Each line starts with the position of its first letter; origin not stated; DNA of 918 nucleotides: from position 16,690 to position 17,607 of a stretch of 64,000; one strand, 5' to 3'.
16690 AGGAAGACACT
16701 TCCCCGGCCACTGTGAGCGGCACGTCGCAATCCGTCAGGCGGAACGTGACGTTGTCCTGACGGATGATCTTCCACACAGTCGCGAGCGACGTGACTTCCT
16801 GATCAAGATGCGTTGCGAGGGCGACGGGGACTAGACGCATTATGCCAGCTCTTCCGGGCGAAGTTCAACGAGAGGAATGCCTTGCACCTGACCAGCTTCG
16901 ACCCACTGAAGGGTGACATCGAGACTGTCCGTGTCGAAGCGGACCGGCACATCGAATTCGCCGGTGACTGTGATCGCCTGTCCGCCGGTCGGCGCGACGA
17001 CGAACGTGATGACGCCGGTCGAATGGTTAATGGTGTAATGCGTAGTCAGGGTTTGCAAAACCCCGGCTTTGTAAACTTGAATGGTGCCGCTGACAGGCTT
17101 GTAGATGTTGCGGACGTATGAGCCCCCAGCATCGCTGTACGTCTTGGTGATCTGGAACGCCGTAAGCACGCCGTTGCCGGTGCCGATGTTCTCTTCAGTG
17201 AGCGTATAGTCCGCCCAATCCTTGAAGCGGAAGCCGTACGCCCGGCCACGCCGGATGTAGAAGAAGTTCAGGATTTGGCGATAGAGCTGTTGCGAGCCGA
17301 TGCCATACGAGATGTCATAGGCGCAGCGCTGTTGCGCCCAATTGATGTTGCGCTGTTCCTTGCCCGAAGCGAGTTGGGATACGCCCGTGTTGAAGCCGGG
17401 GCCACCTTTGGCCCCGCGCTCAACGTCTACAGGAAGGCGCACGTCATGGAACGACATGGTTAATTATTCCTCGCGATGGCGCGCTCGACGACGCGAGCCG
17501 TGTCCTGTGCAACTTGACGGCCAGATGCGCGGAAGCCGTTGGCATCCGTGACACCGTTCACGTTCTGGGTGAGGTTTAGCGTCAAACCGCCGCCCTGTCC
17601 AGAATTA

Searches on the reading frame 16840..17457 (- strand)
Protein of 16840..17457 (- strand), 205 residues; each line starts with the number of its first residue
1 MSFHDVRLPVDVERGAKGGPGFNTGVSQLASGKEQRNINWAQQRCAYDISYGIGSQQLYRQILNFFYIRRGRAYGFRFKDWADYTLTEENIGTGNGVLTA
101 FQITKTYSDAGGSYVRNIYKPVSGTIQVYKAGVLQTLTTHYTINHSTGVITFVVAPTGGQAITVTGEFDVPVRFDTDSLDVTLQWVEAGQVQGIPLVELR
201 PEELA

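Call 98: search_protein_families(library=phrogs, proteins=[window:16840-17457:-], max_evalue=0.001)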
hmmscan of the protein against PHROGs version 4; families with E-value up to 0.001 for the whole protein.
window:16840-17457:- (205 aa): 1 family
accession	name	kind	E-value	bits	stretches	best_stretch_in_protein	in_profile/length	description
phrog_2913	-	other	3.8e-77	260.8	1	1-202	102-300/306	glycoside hydrolase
